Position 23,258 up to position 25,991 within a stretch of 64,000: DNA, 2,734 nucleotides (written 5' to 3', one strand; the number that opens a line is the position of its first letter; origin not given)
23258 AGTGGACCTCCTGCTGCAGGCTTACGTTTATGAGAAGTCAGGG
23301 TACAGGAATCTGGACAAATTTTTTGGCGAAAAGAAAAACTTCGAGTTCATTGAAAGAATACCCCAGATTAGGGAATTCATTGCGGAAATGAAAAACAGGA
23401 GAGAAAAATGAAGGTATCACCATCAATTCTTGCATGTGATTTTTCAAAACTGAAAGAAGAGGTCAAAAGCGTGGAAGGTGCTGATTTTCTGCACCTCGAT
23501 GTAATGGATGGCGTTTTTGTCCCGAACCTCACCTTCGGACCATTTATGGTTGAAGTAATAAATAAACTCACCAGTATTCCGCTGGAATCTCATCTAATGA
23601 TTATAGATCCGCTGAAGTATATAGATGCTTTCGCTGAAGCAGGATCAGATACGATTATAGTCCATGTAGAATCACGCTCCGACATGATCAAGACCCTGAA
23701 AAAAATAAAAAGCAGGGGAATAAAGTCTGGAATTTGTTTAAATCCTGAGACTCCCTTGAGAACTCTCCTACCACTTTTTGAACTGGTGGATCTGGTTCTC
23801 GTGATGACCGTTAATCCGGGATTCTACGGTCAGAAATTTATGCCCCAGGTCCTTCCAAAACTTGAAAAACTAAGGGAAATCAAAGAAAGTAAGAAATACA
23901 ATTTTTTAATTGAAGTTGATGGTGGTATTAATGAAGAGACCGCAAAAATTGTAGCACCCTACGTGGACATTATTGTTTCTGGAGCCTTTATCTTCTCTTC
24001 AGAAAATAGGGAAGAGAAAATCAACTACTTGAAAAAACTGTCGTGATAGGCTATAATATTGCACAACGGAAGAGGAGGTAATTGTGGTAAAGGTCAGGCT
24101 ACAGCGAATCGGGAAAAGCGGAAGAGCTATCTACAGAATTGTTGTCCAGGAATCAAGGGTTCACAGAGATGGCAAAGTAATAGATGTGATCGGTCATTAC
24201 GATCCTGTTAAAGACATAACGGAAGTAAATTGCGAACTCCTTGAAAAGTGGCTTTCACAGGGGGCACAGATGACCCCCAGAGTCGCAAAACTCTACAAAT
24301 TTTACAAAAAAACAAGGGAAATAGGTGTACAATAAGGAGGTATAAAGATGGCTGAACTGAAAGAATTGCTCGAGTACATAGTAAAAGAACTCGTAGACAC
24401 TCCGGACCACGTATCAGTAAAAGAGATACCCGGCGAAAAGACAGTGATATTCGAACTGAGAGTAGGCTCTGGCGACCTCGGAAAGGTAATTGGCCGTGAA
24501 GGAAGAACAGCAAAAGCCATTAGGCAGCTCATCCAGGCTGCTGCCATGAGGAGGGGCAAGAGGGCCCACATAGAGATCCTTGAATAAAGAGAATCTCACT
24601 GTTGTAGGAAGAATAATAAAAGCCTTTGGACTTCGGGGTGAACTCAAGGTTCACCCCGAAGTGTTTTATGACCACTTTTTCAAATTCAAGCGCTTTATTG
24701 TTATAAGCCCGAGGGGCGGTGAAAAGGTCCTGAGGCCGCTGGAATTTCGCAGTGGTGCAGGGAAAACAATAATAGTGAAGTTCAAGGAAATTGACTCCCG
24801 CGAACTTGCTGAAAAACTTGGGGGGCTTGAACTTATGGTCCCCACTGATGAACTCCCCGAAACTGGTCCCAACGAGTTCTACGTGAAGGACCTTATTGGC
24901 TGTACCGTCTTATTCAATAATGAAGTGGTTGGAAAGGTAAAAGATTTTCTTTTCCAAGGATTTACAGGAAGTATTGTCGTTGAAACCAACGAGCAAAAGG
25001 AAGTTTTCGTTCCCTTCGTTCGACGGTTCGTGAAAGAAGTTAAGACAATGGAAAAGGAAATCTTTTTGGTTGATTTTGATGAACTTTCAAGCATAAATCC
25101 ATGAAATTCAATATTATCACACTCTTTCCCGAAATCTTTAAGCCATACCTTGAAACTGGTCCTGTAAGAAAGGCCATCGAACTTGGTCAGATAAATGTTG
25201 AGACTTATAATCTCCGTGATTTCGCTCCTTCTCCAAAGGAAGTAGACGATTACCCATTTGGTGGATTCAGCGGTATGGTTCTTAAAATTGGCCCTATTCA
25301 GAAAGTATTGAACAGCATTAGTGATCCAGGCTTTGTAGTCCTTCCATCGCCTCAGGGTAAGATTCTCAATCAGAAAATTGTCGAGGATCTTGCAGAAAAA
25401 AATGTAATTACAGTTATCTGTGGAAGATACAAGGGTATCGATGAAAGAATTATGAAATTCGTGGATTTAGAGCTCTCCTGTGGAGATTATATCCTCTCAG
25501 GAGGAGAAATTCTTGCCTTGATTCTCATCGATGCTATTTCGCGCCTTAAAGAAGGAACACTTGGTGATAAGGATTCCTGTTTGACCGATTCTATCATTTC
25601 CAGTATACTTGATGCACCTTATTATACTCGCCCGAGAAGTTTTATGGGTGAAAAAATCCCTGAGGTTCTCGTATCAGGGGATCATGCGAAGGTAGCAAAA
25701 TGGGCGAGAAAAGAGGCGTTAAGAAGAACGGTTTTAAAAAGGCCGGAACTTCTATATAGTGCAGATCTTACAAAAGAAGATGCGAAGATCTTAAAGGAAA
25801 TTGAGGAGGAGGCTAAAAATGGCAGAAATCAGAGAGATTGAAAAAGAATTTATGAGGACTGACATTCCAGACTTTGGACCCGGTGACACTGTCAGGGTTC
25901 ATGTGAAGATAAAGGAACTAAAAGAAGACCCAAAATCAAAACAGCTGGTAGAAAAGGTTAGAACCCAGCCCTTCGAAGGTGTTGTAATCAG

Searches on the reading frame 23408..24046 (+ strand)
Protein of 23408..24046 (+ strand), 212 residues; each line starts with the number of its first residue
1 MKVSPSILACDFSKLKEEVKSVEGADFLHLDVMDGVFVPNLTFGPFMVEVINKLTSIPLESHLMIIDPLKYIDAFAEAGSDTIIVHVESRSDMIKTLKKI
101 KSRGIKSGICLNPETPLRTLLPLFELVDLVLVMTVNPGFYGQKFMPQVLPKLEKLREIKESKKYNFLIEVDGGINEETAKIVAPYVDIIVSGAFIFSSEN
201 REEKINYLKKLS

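Call 67: search_protein_families(library=pfam, proteins=[window:23408-24046:+], max_evalue=0.00001)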
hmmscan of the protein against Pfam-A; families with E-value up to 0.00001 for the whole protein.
window:23408-24046:+ (212 aa): 1 family
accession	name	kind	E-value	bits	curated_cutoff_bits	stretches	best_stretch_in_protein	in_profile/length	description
PF00834.25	Ribul_P_3_epim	-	4.1e-68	229.1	21.1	1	2-196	1-198/198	Ribulose-phosphate 3 epimerase family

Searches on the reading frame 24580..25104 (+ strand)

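Call 67: search_protein_families(library=pfam, proteins=[window:24580-25104:+], max_evalue=0.00001)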
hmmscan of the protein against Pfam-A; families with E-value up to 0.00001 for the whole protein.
window:24580-25104:+ (174 aa): 3 families
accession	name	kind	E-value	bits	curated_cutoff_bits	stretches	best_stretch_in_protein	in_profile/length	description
PF01782.24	RimM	-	2.8e-18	66.4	23.5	1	8-90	1-83/84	RimM N-terminal domain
PF24986.1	PRC_RimM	-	5.8e-11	42.3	27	1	103-164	2-64/69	RimM PRC barrel domain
PF05239.21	PRC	-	1.6e-09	38.1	21.2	1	97-161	1-69/78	PRC-barrel domain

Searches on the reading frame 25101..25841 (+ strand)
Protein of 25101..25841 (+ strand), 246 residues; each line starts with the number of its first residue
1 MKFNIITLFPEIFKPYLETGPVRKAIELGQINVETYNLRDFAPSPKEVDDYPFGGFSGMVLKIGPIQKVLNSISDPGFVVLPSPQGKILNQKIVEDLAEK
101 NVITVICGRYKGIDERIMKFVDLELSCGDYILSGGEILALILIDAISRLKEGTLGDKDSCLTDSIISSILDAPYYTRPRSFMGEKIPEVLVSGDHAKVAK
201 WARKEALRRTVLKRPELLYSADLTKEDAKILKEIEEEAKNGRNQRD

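Call 67: search_protein_families(library=pfam, proteins=[window:25101-25841:+], max_evalue=0.00001)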
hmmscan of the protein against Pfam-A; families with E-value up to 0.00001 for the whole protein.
window:25101-25841:+ (246 aa): 1 family
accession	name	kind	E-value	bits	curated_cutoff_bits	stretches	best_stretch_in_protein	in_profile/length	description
PF01746.26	tRNA_m1G_MT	-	5.9e-42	144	27.3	1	24-215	3-195/195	tRNA (Guanine-1)-methyltransferase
